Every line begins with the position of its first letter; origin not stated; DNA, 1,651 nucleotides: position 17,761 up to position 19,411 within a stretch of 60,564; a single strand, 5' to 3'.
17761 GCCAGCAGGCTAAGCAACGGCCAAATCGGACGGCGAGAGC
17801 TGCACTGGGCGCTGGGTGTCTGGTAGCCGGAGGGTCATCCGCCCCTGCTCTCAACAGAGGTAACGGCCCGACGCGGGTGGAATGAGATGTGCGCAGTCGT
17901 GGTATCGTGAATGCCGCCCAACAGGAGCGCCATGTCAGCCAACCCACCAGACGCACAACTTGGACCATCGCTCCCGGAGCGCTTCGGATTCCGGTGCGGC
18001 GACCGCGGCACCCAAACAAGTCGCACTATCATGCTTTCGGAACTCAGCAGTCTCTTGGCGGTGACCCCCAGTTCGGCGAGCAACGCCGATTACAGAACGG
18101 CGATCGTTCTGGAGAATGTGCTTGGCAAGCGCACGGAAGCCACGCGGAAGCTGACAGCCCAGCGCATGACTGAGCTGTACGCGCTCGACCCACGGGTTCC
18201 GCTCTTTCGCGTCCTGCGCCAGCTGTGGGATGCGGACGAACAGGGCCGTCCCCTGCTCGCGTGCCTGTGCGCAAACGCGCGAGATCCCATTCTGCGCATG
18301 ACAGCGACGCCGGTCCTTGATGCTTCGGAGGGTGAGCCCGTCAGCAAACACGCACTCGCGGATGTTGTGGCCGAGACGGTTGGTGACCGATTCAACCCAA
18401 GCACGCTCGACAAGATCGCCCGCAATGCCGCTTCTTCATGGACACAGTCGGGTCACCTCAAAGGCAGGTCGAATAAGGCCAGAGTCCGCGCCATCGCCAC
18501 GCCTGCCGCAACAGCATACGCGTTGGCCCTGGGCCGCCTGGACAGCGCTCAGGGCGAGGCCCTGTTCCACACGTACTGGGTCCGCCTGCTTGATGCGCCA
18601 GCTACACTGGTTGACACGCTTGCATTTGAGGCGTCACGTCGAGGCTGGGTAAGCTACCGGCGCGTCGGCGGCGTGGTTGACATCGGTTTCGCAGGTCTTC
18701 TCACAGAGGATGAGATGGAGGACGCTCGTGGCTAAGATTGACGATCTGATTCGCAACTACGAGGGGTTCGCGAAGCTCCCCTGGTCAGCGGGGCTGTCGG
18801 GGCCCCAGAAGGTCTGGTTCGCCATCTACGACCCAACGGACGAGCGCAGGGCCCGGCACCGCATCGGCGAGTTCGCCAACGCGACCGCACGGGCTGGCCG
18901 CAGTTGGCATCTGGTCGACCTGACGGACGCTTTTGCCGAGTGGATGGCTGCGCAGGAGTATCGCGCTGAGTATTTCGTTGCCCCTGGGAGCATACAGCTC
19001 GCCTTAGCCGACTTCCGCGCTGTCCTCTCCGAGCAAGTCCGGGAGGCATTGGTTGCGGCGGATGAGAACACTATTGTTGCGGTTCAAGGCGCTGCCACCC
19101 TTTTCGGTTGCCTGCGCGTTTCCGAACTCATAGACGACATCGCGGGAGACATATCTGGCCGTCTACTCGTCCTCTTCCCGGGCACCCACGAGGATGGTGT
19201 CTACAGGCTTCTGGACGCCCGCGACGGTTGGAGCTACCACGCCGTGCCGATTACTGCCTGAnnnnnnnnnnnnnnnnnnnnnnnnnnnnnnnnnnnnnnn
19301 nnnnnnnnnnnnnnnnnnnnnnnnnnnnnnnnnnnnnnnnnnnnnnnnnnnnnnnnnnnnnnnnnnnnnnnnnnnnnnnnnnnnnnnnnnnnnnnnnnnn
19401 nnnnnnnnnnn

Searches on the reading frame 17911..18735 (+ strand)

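Call 6: search_protein_families(library=padloc, proteins=[window:17911-18735:+], max_evalue=0.001)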
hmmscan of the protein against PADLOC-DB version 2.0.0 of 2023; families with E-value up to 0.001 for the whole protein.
window:17911-18735:+ (274 aa): 3 families
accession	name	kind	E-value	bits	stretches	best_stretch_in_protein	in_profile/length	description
PDLC02450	BrxA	-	2.7e-97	323.2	1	23-270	9-256/259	BrxA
PDLC02453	BrxA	-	2.1e-48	163.6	1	23-268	165-410/421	BrxA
PDLC02455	BrxA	-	2.1e-23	81.1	1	50-265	8-223/226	BrxA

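Call 7: search_protein_families(library=pfam, proteins=[window:17911-18735:+], max_evalue=0.001)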
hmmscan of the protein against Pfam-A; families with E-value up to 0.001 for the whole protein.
window:17911-18735:+ (274 aa): 0 families

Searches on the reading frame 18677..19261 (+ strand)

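Call 6: search_protein_families(library=padloc, proteins=[window:18677-19261:+], max_evalue=0.001)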
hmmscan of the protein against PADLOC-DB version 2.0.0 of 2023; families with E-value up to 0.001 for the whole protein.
window:18677-19261:+ (194 aa): 3 families
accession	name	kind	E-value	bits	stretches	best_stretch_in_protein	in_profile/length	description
PDLC02469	BrxB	-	3.1e-64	214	1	19-194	2-180/184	BrxB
PDLC02462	BrxB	-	6.1e-06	24.3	0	131-190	135-196/202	BrxB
PDLC02459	BrxB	-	0.00074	17.3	0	112-171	122-180/203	BrxB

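Call 7: search_protein_families(library=pfam, proteins=[window:18677-19261:+], max_evalue=0.001)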
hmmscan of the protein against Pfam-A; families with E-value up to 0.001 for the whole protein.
window:18677-19261:+ (194 aa): 0 families
